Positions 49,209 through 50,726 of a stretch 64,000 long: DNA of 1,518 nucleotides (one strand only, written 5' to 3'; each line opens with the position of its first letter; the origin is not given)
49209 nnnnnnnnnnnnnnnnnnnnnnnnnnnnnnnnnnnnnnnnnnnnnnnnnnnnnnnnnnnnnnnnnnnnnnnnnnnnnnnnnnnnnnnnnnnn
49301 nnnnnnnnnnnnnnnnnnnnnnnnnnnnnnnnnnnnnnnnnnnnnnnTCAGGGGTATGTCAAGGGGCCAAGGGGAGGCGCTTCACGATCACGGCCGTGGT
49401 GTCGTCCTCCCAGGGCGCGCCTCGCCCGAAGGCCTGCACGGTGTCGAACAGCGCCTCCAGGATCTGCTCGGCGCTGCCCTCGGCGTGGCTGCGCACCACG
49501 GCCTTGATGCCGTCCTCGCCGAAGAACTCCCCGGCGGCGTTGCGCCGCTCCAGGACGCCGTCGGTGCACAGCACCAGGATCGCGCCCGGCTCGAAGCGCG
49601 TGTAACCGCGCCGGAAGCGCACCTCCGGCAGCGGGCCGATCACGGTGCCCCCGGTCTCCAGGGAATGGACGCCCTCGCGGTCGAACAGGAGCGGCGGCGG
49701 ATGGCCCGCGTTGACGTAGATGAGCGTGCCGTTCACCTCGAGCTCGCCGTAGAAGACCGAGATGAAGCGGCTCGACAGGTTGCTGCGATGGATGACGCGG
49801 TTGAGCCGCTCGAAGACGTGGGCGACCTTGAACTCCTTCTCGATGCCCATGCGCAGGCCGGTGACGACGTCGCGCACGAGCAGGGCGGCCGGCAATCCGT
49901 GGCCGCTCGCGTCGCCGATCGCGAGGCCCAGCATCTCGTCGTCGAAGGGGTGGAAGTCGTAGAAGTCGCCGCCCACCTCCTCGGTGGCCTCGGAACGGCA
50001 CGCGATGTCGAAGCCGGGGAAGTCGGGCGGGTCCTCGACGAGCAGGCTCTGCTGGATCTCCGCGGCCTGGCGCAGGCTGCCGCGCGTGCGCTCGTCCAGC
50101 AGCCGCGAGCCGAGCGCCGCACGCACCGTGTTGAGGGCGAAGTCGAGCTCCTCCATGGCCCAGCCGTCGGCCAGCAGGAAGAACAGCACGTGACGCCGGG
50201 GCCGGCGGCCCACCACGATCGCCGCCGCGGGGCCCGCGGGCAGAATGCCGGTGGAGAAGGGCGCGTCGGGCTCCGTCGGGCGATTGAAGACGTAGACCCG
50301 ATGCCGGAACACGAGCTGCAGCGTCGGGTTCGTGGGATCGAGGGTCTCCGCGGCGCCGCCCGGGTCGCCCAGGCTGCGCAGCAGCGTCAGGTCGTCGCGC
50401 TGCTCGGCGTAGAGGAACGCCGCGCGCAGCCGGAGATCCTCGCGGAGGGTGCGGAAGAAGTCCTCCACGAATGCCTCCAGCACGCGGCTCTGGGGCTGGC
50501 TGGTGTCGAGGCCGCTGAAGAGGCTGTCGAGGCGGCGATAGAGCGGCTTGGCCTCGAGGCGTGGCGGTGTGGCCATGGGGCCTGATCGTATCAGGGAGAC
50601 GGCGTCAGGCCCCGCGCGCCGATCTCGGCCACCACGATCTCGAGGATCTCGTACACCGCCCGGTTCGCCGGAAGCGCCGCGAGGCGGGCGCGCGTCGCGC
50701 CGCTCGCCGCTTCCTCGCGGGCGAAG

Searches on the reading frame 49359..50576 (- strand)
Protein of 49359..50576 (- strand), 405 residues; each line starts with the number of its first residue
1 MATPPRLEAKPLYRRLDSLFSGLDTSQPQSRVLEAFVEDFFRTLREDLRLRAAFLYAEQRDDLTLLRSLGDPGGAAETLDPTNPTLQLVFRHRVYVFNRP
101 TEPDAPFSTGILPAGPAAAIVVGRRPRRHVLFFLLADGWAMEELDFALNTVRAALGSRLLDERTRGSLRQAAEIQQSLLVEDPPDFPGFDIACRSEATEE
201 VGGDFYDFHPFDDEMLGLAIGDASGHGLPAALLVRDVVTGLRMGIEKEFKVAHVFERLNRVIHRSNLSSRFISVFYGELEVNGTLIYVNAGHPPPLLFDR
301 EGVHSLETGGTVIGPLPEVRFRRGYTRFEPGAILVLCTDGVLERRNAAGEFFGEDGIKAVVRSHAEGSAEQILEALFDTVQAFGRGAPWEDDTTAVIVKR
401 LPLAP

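Call 7: search_protein_families(library=pfam, proteins=[window:49359-50576:-], max_evalue=0.01)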
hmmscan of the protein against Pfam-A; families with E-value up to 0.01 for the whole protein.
window:49359-50576:- (405 aa): 1 family
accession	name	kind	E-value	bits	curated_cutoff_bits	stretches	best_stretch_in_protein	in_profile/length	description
PF07228.17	SpoIIE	-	2e-43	149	25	1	213-400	2-191/192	Stage II sporulation protein E (SpoIIE)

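Call 8: search_protein_families(library=ncbifam, proteins=[window:49359-50576:-], max_evalue=0.01)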
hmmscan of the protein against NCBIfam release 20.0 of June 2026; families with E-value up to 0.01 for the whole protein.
window:49359-50576:- (405 aa): 3 families
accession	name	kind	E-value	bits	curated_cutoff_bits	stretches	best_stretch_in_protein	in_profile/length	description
NF045505.1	RR_RssB_Pseudo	equivalog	2.5e-08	33.4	700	1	172-346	160-343/394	two-component system response regulator RssB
NF038263.1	prot_phos_SiaA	equivalog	6.5e-07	28.2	700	1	199-233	447-480/658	biofilm regulation protein phosphatase SiaA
TIGR02865.1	spore_II_E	equivalog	8.2e-07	27.5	490.8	1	194-399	559-762/764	stage II sporulation protein E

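Call 75: search_solved_structures(query=window:49359-50576:-, max_evalue=0.001)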
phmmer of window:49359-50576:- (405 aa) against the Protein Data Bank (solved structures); distinct sequences matched with E-value up to 0.001: 4.
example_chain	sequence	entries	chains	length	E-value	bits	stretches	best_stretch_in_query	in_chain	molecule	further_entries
3ke6_A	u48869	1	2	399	1.3e-15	60.6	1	183-400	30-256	Protein Rv1364c/MT1410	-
3es2_A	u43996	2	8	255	1.2e-09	41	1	171-344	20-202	Probable two-component response regulator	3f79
3eq2_A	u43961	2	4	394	2.1e-09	40.2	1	171-344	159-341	Probable two-component response regulator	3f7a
6k4e_A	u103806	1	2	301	7.1e-05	25.3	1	198-395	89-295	Putative serine phosphatase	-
